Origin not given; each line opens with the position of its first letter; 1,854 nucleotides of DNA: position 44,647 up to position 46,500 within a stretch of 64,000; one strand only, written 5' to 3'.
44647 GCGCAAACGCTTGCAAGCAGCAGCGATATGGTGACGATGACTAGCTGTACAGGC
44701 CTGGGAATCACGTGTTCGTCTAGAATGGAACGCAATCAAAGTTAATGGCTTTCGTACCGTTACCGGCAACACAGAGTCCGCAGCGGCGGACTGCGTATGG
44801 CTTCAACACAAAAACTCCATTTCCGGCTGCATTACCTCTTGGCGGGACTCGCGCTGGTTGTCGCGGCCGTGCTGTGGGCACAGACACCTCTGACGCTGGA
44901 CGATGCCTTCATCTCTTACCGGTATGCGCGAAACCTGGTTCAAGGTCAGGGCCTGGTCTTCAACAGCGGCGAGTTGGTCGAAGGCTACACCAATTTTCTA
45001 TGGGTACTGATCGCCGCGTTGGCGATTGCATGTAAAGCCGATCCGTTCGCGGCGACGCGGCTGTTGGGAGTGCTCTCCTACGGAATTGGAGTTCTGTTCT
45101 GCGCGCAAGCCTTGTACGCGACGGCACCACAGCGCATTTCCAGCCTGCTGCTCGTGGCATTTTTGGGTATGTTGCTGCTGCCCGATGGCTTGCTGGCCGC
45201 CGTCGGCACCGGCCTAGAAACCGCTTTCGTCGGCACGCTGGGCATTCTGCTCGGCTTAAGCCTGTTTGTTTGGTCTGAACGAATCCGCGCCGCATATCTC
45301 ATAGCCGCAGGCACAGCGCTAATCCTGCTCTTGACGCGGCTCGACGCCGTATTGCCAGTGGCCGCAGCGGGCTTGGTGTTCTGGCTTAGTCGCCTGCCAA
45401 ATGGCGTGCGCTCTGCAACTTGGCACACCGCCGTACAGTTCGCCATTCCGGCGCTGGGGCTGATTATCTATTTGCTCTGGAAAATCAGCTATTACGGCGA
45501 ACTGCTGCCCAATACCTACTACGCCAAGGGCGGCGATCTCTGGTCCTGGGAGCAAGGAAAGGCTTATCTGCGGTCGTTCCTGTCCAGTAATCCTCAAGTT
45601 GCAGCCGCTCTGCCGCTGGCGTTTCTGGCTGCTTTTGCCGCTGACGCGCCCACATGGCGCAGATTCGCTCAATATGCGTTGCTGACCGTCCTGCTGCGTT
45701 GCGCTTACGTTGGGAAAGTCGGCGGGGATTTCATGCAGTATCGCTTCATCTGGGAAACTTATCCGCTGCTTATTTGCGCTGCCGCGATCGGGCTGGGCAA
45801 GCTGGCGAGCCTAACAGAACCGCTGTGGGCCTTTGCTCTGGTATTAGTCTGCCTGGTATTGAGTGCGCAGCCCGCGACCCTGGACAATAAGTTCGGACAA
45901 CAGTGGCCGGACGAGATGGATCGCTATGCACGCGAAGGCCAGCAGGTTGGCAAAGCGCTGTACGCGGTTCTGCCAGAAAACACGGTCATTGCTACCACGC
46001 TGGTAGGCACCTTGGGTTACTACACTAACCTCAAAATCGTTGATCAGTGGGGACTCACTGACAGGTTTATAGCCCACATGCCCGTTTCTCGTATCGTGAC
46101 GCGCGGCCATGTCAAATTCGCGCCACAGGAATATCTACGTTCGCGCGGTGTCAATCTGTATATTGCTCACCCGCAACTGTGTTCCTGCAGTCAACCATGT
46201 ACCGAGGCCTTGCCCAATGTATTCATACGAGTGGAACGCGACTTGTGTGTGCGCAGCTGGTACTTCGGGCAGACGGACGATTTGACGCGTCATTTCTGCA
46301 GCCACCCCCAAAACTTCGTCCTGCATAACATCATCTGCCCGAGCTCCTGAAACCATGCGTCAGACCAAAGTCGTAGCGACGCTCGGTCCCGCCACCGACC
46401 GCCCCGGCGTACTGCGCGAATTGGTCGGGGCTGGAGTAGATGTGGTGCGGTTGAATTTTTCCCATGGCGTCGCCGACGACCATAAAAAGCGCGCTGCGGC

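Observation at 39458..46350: Tightly coupled operon: discoidin-domain polytopic membrane protein, FMN alpha-hydroxy-acid oxidase, TM-anchored strictosidine-synthase-like propeller and crotonase, divergent from a GT-C-like membrane protein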

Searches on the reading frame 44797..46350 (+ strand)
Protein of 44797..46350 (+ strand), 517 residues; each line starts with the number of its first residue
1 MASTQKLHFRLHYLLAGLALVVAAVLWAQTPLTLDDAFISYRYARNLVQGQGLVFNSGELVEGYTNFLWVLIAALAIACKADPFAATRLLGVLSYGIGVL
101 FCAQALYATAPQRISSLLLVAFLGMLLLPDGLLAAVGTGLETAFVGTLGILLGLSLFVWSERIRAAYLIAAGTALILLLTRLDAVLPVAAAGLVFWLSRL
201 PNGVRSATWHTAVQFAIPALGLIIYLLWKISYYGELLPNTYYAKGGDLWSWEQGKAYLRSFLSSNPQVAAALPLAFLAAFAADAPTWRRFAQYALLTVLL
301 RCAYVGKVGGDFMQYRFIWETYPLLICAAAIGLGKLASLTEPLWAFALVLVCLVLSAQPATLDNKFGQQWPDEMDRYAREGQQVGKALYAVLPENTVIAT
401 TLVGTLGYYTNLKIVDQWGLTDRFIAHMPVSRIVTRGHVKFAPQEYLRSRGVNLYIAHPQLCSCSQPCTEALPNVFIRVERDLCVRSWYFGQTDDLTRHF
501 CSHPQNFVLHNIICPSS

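Call 3: search_protein_families(library=pfam, proteins=[window:44797-46350:+], max_evalue=0.1)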
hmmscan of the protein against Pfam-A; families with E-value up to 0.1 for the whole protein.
window:44797-46350:+ (517 aa): 0 families

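Call 4: search_protein_families(library=ncbifam, proteins=[window:44797-46350:+], max_evalue=0.1)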
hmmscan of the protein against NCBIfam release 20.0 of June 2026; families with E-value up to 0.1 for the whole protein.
window:44797-46350:+ (517 aa): 2 families
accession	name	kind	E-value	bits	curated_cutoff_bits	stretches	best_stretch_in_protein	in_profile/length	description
NF041481.1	beta_arabfuran_tase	equivalog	8.8e-08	30.6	1050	1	21-267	11-275/633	terminal beta-(1->2)-arabinofuranosyltransferase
TIGR03732.1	lanti_perm_MutE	subfamily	0.055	12.8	145.2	0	68-159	137-226/241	lantibiotic immunity ABC transporter MutE/EpiE family permease subunit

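Call 15: find_homologous_proteins(query=window:44797-46350:+)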
Query window:44797-46350:+ (517 aa): 1123 proteins with E <= 0.001 among 8000 candidates; the best 120 are listed.
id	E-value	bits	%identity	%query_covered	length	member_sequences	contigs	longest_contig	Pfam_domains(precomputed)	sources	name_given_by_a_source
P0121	0.0e+0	1164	100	100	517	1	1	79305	-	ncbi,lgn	ncbi:MAG: hypothetical protein ACRETN_14290 [Nevskiales bacterium]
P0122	4.4e-252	855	72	100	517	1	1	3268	-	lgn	-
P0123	2.5e-249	846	72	100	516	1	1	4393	-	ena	-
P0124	2.7e-150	520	49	96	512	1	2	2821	-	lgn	-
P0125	8.0e-141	488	47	98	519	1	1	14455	-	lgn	-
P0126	8.0e-135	469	47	97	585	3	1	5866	-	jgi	jgi:arabinofuranosyltransferase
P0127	5.4e-134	466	46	95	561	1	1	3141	-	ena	-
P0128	9.5e-134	465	48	95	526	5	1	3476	-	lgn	-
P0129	9.4e-133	462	49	98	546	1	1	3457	-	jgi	jgi:arabinofuranosyltransferase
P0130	9.0e-128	445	45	95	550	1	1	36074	-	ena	-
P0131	2.1e-126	441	44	98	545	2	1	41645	-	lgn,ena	-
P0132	5.5e-126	439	45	98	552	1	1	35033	-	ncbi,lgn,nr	ncbi:MAG: hypothetical protein JXA30_23240 [Deltaproteobacteria bacterium]|nr:hypothetical protein [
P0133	1.9e-125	438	44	96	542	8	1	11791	-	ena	-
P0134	6.3e-125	436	46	95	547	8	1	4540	-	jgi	-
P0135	3.4e-124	434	44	95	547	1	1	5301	-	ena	-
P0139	2.8e-122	427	43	97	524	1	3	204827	-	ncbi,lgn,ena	-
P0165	1.7e-110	388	42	97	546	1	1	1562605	-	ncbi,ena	-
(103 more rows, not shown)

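Call 20: search_solved_structures(query=A2, max_evalue=1)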
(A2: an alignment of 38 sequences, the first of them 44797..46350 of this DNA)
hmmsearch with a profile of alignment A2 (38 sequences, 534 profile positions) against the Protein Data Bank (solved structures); distinct sequences matched with E-value up to 1: 2.
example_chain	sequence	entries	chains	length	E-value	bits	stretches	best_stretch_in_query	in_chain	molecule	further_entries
9dlf_C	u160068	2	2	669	3e-36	128.2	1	21-352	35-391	Arabinosyltransferase AftB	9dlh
7qha_A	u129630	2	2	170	0.099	14.3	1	285-340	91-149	Putative TRAP-type C4-dicarboxylate transport system, small permease component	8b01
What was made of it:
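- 44797..46350 (+): 517-aa AftB-family GT-C glycosyltransferase. Catalytic DD motif is D35-D36 (nt 44899-44904). It has a C-terminal periplasmic alpha/beta domain. Profile against PDB: AftB 9dlf, E 3e-36 (call 20).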

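Call 27: predict_structure(alignment_id=A2)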
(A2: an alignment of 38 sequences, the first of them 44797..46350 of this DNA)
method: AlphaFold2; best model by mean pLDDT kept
length: 517 residues; sequences in the alignment: 38
mean_pLDDT: 95.6   pTM: 0.93
mean pLDDT of the five models: 95.6, 95.1, 95.0, 94.6, 94.6
residues with pLDDT >= 90: 486; 70-90: 29; 50-70: 2; < 50: 0
segments of 3 or more residues with pLDDT < 50: none
pLDDT, mean of each block of 10 residues (from residue 1): 87 96 95 96 98 96 91 98 98 98 96 89 93 95 98 97 93 98 97 98 98 97 98 95 92 97 96 98 97 98 96 95 98 95 92 95 94 95 98 98 96 96 95 86 97 95 96 97 97 97 98 89
secondary structure, 60 per line:
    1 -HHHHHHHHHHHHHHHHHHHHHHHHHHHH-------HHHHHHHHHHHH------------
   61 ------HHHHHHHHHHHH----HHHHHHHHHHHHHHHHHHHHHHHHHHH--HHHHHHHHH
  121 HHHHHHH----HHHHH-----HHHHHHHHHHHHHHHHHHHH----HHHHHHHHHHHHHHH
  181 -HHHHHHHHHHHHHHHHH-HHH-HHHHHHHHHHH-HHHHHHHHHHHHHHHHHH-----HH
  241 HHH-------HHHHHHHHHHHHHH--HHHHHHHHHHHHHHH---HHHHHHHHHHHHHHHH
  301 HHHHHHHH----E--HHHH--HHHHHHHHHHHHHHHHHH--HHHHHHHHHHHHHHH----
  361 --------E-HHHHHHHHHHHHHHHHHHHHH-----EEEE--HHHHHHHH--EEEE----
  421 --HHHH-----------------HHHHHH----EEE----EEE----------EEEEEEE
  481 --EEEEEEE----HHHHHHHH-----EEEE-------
elements in order: H2-29 H37-48 H67-78 H83-109 H112-127 H132-136 H142-161 H166-180 H182-198 H204-214 H216-233 H239-243 H251-264 H267-281 H285-308 H316-319 H322-339 H342-356 H371-391 E397-400 H403-410 E413-416 H423-426 H444-449 E454-456 E461-463 E474-480 E483-489 H494-501 E507-510
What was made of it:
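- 44797..46350 (+): AF2 pLDDT 95.6 (call 27).
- On AftB-family GT-C(A) glycosyltransferase (517-aa protein): They sit just before helix 37-48 (call 27).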

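Call 32: fold_search(model_id=the predicted structure, library=pdb)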
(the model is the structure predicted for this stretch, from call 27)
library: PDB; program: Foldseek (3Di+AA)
matches with E <= 10: 457; with E <= 0.001: 24
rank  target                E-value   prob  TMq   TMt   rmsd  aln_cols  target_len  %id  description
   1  9dlf_C                3.4e-10  1.00  0.64  0.54   6.5       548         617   20  Arabinosyltransferase AftB in complex with Fab_B3 (released 2025-06-25)
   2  9dlh                  9.4e-10  1.00  0.63  0.55   5.2       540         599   19  donor substrate analog-bound AftB (released 2025-06-25)
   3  9s6u_A                6.2e-07  1.00  0.51  0.49   9.5       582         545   14  Ternary cryo-EM structure of human ALG9 with Dol25-PP-GlcNAc2Man8, Dol25-P-Man and Fab (released 2026-03-18)
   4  9s6s_A                1.2e-06  1.00  0.51  0.49   9.5       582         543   13  Ternary cryo-EM structure of human ALG9 with Dol25-PP-GlcNAc2Man6, Dol25-P-Man and Fab (released 2026-03-18)
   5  8pn9_A                7.3e-06  1.00  0.56  0.46   9.2       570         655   11  Structure of human oligosaccharyltransferase OST-A complex bound to NGI-1 (released 2024-05-08)
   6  5f15                  9.5e-06  1.00  0.54  0.53   9.1       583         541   14  Crystal Structure of ArnT from Cupriavidus metallidurans bound to Undecaprenyl phosphate (released 2016-02-17)
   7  3wak                  4.8e-05  1.00  0.48  0.31   9.5       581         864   11  Crystal structure of the Archaeoglobus fulgidus oligosaccharyltransferase (O29867_ARCFU) in the apo form (released 2013-10-30)
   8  7oci_F                5.0e-05  1.00  0.52  0.43  10.1       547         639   12  Cryo-EM structure of yeast Ost6p containing oligosaccharyltransferase complex (released 2022-02-16)
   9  5ezm                  5.5e-05  1.00  0.53  0.51   8.9       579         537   14  Crystal Structure of ArnT from Cupriavidus metallidurans in the apo state (released 2016-02-17)
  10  8if8_C                5.7e-05  1.00  0.44  0.40  11.7       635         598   12  Arabinosyltransferase AftA (released 2023-05-31)
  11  8if8_B                7.1e-05  1.00  0.44  0.38  10.2       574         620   13  Arabinosyltransferase AftA (released 2023-05-31)
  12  7e9s_A                1.1e-04  1.00  0.48  0.32   9.6       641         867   10  Archaeal oligosaccharyltransferase AglB from Archaeoglobus fulgidus in complex with an inhibitory peptide and a dolich (released 2021-09-08)
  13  3waj                  1.3e-04  1.00  0.47  0.33  12.1       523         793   12  Crystal structure of the Archaeoglobus fulgidus oligosaccharyltransferase (O29867_ARCFU) complex with Zn and sulfate (released 2013-10-30)
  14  9s6t_A                1.3e-04  1.00  0.44  0.47  10.2       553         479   12  Ternary cryo-EM structure of chicken ALG12 with Dol25-PP-GlcNAc2Man7, Dol25-P-Man, and Fab (released 2026-03-18)
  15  6s7o_A                1.6e-04  1.00  0.55  0.45   8.6       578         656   11  Cryo-EM structure of human oligosaccharyltransferase complex OST-A (released 2019-12-18)
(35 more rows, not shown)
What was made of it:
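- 44797..46350 (+): Foldseek top hits are AftB (E 3.4e-10, TMq 0.64), then ALG9, OST, ArnT and AftA (call 32).
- On AftB-family GT-C(A) glycosyltransferase (517-aa protein): The Foldseek top hits are AftB, followed by ALG9, OST/STT3, ArnT, AglB, PglB, AftA and DPY19, all with probability 1.0 (calls 27, 32).
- By contrast, the 517-aa model gave 24 GT-C hits at E<=1e-3 (call 32).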

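Call 36: find_encoding_contigs(protein=P0122, flank=8000, max_places=2)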
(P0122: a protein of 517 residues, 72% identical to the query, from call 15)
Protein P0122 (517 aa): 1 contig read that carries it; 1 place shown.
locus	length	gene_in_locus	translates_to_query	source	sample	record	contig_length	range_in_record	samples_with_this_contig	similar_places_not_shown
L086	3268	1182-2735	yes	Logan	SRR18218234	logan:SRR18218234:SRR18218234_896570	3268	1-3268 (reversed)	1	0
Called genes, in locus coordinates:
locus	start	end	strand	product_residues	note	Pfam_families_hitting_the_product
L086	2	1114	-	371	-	?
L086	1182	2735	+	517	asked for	-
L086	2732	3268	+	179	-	?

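Call 76: find_encoding_contigs(protein=P0139, flank=7000, max_places=1)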
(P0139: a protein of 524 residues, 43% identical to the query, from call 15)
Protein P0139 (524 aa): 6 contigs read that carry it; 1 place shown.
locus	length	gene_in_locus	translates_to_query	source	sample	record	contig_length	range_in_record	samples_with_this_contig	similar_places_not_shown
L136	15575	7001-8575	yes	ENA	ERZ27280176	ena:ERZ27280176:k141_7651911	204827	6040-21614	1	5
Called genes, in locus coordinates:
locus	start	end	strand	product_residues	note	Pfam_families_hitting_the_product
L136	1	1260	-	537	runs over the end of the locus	PF00795:CN_hydrolase, PF02540:NAD_synthase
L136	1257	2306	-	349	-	PF02515:CoA_transf_3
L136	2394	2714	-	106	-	PF02036:SCP2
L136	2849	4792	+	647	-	-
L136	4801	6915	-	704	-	PF11028:TMEM260_N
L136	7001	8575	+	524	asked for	-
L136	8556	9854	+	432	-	PF13231:PMT_2 (weak), PF02366:PMT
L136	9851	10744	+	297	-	PF01040:UbiA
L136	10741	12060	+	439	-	PF01565:FAD_binding_4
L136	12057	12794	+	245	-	PF00106:adh_short, PF08659:KR, PF13561:adh_short_C2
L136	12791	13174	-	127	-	PF01850:PIN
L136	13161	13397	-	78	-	-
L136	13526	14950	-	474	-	PF00291:PALP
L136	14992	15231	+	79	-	PF20482:DUF6722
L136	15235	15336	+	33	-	-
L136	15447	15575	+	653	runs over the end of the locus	PF00771:FHIPEP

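Call 77: find_encoding_contigs(protein=P0131, flank=7000, max_places=1)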
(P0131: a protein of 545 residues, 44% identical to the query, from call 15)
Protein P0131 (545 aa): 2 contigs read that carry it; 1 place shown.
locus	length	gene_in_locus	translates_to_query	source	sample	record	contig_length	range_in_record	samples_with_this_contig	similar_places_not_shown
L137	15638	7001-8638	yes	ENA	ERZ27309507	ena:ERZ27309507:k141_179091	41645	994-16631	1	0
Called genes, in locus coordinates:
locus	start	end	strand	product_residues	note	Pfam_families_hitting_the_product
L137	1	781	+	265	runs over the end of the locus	-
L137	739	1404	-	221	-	-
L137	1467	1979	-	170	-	-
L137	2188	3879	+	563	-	PF00149:Metallophos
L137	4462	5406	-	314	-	PF00291:PALP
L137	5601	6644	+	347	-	PF13593:SBF_like (weak), PF01758:SBF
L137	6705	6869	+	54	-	-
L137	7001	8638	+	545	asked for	-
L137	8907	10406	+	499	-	-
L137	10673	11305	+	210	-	PF00440:TetR_N, PF16925:TetR_C_13, PF21993:TetR_C_13_2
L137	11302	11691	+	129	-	PF00903:Glyoxalase, PF22677:Ble-like_N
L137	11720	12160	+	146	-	PF03795:YCII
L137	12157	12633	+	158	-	PF06983:3-dmu-9_3-mt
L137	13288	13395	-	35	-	-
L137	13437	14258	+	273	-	-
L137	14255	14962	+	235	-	-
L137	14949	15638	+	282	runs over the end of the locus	-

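Call 79: find_encoding_contigs(protein=P0165, flank=8000, max_places=1)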
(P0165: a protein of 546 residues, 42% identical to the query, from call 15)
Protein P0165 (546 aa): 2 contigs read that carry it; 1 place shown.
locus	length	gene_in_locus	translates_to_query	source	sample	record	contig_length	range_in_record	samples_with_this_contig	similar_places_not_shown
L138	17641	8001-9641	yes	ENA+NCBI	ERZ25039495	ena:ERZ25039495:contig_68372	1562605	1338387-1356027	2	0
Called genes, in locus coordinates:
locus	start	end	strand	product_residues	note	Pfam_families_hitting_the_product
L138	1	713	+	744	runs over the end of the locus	PF08298:AAA_PrkA, PF06798:PrkA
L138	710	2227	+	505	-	PF03853:YjeF_N, PF01256:Carb_kinase, PF02110:HK (weak)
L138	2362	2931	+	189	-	PF04542:Sigma70_r2, PF22029:PhyR_sigma2 (faint), PF08281:Sigma70_r4_2, PF04545:Sigma70_r4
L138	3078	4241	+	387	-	PF00581:Rhodanese, PF00899:ThiF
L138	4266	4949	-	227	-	-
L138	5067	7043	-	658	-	PF09852:DUF2079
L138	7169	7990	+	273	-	PF02743:dCache_1 (weak)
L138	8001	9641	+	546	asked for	-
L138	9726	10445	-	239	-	PF03588:Leu_Phe_trans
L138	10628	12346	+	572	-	-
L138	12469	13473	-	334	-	PF12625:Arabinose_bd, PF12833:HTH_18, PF00165:HTH_AraC (weak)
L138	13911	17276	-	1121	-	-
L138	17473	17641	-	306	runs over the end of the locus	PF01112:Asparaginase_2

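Call 83: search_protein_families(library=pfam, proteins=[L136:2849-4792:+, L136:4801-6915:-, L136:8556-9854:+, L136:9851-10744:+, L136:10741-12060:+, L136:12057-12794:+], max_evalue=0.01)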
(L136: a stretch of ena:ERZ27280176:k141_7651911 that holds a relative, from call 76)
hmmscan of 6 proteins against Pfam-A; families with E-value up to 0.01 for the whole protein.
L136:2849-4792:+ (647 aa): 0 families

L136:4801-6915:- (704 aa): 1 family
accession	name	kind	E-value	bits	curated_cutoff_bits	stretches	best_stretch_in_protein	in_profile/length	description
PF11028.14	TMEM260-like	-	3.6e-13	50.1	24.2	1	53-182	22-171/179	Protein O-mannosyl-transferase TMEM260-like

L136:8556-9854:+ (432 aa): 2 families
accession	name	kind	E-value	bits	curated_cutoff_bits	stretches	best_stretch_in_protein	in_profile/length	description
PF02366.24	PMT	-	6.7e-11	42.6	22.7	1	92-229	89-232/245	Dolichyl-phosphate-mannose-protein mannosyltransferase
PF13231.12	PMT_2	-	9.5e-07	29.6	26.1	1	87-226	23-156/160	Dolichyl-phosphate-mannose-protein mannosyltransferase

L136:9851-10744:+ (297 aa): 1 family
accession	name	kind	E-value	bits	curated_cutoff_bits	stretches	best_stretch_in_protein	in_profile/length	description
PF01040.23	UbiA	-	1.1e-18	67.9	34.2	1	26-194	9-176/250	UbiA prenyltransferase family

L136:10741-12060:+ (439 aa): 1 family
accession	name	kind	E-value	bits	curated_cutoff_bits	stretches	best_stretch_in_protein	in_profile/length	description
PF01565.28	FAD_binding_4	-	6e-21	75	26.4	1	35-148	25-139/139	FAD binding domain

L136:12057-12794:+ (245 aa): 4 families
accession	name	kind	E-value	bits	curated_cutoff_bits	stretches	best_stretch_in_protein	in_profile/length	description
PF00106.31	adh_short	-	2.9e-35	122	26.6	1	2-194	1-192/195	short chain dehydrogenase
PF13561.12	adh_short_C2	-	1.6e-25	90.5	27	1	8-196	1-188/236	Enoyl-(Acyl carrier protein) reductase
PF08659.16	KR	-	2.1e-08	34.8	22.6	1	4-184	3-178/180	KR domain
PF13460.12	NAD_binding_10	-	0.0079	16.5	27.2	0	8-108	1-86/184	NAD(P)H-binding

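Call 86: search_protein_families(library=ncbifam, proteins=[L136:9851-10744:+, L136:10741-12060:+, L136:12057-12794:+, L136:7001-8575:+, L136:2849-4792:+], max_evalue=0.00001)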
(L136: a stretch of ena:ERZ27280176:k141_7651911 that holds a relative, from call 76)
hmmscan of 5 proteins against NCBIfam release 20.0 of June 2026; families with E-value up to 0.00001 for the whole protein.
L136:9851-10744:+ (297 aa): 8 families
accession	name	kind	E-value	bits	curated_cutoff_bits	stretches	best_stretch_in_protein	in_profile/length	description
NF006088.0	PRK08238.1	equivalog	6e-114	381.3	351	1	3-293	191-480/482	UbiA family prenyltransferase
NF008977.0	PRK12324.1-2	equivalog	1.9e-44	152.3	234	1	4-290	2-285/297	decaprenyl-phosphate phosphoribosyltransferase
NF008978.0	PRK12324.1-4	equivalog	1e-43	149.5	207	1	8-293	36-319/322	decaprenyl-phosphate phosphoribosyltransferase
NF008976.0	PRK12324.1-1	equivalog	1.5e-33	116.5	474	1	8-192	22-210/306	decaprenyl-phosphate phosphoribosyltransferase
NF009523.0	PRK12884.1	equivalog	2.3e-11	43.4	269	1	7-172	7-161/279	prenyltransferase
TIGR01474.1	ubiA_proteo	equivalog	1e-06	28.5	275.45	1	5-157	2-157/282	4-hydroxybenzoate octaprenyltransferase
TIGR01473.1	cyoE_ctaB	equivalog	1.6e-06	28.1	210.3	1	7-139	3-136/281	heme o synthase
TIGR01475.1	ubiA_other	subfamily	4.8e-06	26.2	180.8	1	4-161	2-156/282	UbiA-like polyprenyltransferase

L136:10741-12060:+ (439 aa): 5 families
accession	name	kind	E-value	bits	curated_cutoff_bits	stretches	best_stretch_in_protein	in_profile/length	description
NF053785.1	DcplphribOxDprE1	equivalog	8.7e-115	384.5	500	1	36-428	39-445/449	decaprenylphosphoryl-beta-D-ribose oxidase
TIGR01678.1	FAD_lactone_ox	subfamily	6.6e-11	41.8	396.8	1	41-196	45-198/438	sugar 1,4-lactone oxidase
TIGR01679.1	bact_FAD_ox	subfamily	5.6e-10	38.7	292.25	1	36-178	34-172/419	FAD-linked oxidoreductase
TIGR00387.1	glcD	equivalog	4.2e-09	35.8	567.9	1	37-151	24-140/413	glycolate oxidase subunit GlcD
NF041227.1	BagG_FevA2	exception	8.7e-07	27.9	850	1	46-180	79-211/455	bagremycin/ferroverdin biosynthesis FAD-dependent oxygenase BagG/FevA2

L136:12057-12794:+ (245 aa): 176 families (the best 25 are shown)
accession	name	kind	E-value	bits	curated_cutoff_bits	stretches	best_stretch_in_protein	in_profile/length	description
NF005489.0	PRK07102.1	equivalog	2.2e-100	335.2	267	1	1-245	1-243/243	SDR family oxidoreductase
NF053786.1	DcplherypntRedDprE2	equivalog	2.3e-59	201.1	250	1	2-244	9-251/252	decaprenylphospho-beta-D-erythro-pentofuranosid-2-ulose 2-reductase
NF004110.0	PRK05599.1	equivalog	8.4e-46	156.5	362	1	3-243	2-244/246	SDR family oxidoreductase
NF006099.0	PRK08251.1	equivalog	8.5e-38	130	253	1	2-243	5-249/250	SDR family oxidoreductase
NF005437.0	PRK07024.1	equivalog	9.5e-32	110.4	266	1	2-243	5-246/259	SDR family oxidoreductase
NF005559.1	PRK07231.1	subfamily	4.2e-26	92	215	1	2-202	5-204/249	glucose 1-dehydrogenase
NF047420.2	EF_P_mod_YmfI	equivalog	4e-25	88.9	238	1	4-204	2-198/236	elongation factor P 5-aminopentanone reductase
NF005878.0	PRK07825.1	subfamily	2.9e-24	85.9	287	1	2-241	10-246/278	short chain dehydrogenase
NF004825.0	PRK06181.1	equivalog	4.5e-24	85.2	215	1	2-242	7-257/268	SDR family oxidoreductase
NF005672.0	PRK07454.1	equivalog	1.5e-23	83.3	234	1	2-189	7-193/241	SDR family oxidoreductase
NF005881.0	PRK07832.1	equivalog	1.8e-23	83.2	296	1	2-195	10-204/287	SDR family oxidoreductase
TIGR01830.1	3oxo_ACP_reduc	equivalog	2.2e-22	79.9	297.75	1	5-197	2-194/239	3-oxoacyl-[acyl-carrier-protein] reductase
NF009466.0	PRK12826.1-2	subfamily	2.5e-22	79.5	222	1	3-195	5-198/248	3-oxoacyl-ACP reductase FabG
NF052558.1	MBtsdlDhBudC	equivalog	1.9e-21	76.8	270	1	2-195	4-193/250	meso-2,3-butanediol dehydrogenase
NF004778.0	PRK06124.1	equivalog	3.6e-21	75.7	303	1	4-197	14-206/256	SDR family oxidoreductase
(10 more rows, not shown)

L136:7001-8575:+ (524 aa): 1 family
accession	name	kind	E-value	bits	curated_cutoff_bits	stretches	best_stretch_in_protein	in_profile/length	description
NF041481.1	beta_arabfuran_tase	equivalog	4e-13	48.3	1050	1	19-77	13-70/633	terminal beta-(1->2)-arabinofuranosyltransferase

L136:2849-4792:+ (647 aa): 1 family
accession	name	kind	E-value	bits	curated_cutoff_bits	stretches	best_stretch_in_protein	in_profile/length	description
NF041481.1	beta_arabfuran_tase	equivalog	2.2e-17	62.4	1050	1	25-246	23-269/633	terminal beta-(1->2)-arabinofuranosyltransferase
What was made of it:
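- Closest known: AftB, the terminal beta-. Same: A family member in L136 is encoded with UbiA, DprE1-like and DprE2-like donor-pathway genes (calls 76, 86).
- These are the lipid-linked arabinofuranose donor pathway (calls 76, 83, 86).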
